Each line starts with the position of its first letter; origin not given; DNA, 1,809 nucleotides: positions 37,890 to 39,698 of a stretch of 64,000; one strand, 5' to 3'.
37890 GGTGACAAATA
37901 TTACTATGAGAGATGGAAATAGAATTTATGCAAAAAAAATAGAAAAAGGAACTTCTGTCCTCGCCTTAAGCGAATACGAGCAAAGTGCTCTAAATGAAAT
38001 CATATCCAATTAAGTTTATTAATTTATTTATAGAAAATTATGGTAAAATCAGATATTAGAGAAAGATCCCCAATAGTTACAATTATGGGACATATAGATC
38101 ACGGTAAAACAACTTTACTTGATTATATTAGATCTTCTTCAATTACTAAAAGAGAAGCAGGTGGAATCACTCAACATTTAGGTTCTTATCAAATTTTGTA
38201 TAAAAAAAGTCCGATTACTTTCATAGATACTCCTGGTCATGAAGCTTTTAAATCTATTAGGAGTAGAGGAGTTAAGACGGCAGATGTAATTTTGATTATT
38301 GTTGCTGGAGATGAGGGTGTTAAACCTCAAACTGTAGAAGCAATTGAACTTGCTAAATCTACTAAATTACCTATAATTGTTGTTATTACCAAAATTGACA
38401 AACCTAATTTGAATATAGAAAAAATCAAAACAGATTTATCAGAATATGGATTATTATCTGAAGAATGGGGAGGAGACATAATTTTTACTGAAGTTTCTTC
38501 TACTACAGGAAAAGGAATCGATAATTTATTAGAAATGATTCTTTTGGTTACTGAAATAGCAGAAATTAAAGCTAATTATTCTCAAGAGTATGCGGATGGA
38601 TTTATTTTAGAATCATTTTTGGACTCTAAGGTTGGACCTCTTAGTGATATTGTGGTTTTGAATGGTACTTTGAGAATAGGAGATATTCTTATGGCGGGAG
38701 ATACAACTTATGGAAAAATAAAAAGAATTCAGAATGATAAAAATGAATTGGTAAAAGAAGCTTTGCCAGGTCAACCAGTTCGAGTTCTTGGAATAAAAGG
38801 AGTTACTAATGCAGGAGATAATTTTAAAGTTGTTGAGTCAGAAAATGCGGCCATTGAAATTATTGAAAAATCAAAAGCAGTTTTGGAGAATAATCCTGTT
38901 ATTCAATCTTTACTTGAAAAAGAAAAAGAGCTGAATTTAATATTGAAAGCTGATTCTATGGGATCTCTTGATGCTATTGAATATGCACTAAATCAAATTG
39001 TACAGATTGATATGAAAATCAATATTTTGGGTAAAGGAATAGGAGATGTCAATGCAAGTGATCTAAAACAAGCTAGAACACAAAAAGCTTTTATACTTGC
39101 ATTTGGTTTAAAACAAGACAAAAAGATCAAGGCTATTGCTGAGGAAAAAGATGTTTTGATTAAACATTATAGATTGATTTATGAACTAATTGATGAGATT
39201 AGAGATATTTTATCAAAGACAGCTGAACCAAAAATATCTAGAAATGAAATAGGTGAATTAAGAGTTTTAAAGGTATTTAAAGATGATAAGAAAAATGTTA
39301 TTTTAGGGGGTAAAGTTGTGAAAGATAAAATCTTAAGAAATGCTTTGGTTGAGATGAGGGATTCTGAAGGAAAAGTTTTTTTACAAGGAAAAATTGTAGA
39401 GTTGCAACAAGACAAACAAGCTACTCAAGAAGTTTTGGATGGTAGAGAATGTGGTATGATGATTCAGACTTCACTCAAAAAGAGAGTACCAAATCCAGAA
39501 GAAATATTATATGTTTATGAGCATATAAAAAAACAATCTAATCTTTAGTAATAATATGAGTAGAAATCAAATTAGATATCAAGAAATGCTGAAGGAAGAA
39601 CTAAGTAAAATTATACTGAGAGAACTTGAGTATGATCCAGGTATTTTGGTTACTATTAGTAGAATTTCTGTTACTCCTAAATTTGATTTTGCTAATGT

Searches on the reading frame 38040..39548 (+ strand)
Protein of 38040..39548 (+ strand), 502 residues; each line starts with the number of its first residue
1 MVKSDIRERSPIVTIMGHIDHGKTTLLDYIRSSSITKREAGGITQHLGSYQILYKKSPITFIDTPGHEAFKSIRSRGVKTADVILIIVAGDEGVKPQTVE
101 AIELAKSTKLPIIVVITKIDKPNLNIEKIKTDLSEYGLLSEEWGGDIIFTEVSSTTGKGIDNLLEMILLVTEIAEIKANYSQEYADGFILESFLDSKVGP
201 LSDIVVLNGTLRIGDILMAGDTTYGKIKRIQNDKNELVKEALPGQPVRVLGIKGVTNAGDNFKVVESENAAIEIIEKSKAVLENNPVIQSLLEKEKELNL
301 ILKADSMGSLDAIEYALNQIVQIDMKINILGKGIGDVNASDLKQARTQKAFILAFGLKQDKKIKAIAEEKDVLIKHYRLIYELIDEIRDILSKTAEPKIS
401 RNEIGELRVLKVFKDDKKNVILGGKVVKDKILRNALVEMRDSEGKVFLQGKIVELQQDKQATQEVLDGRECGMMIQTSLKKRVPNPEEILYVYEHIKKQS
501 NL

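Call 76: find_homologous_proteins(query=window:38040-39548:+, max_evalue=1e-30)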
Query window:38040-39548:+ (502 aa): 7993 proteins with E <= 1e-30 among 8000 candidates; the best 120 are listed.
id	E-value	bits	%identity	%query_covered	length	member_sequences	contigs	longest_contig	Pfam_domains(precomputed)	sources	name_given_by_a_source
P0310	0.0e+0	1058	100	100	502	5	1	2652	PF01926.30,PF11987.14,PF14578.13,PF00009.34,PF10662.16,PF00071.29,PF22042.3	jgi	-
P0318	4.3e-212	723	67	99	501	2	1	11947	PF01926.30,PF11987.14,PF00025.28,PF09439.17,PF14578.13,PF08477.20,PF00009.34,PF10662.16,PF03144.32,PF00071.29,PF22042.3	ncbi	-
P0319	1.5e-209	715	65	98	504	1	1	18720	PF01926.30,PF11987.14,PF09439.17,PF00009.34,PF00071.29,PF22042.3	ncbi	-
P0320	6.2e-207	706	65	99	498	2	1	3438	PF01926.30,PF11987.14,PF00009.34,PF22042.3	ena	-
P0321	1.0e-206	705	65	99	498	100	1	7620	PF01926.30,PF11987.14,PF00009.34,PF00071.29,PF22042.3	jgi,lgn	jgi:translation initiation factor IF-2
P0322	3.4e-206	704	65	99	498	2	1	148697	PF01926.30,PF11987.14,PF00009.34,PF22042.3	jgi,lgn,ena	jgi:translation initiation factor IF-2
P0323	3.9e-206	704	65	99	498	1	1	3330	PF01926.30,PF11987.14,PF00009.34,PF22042.3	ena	-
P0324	4.2e-206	703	65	99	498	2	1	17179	PF01926.30,PF11987.14,PF00009.34,PF22042.3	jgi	jgi:translation initiation factor IF-2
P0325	4.9e-206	703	65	99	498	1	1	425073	PF01926.30,PF11987.14,PF00009.34,PF22042.3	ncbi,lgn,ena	-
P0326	8.4e-206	702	65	99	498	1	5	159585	PF01926.30,PF11987.14,PF00009.34,PF22042.3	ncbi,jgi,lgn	jgi:translation initiation factor IF-2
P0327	1.3e-205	702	63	99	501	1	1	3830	PF01926.30,PF11987.14,PF00025.28,PF09439.17,PF00009.34,PF10662.16,PF03144.32,PF22042.3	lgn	-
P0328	1.4e-205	702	65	99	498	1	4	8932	PF01926.30,PF11987.14,PF00009.34,PF22042.3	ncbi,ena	-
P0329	2.9e-205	701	64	99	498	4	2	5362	PF01926.30,PF11987.14,PF00009.34,PF22042.3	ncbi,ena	-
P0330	6.3e-205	700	65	99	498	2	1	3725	PF01926.30,PF11987.14,PF00009.34,PF00071.29,PF22042.3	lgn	-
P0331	5.3e-200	683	62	99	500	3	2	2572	PF01926.30,PF11987.14,PF00025.28,PF00009.34,PF00071.29,PF22042.3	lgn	-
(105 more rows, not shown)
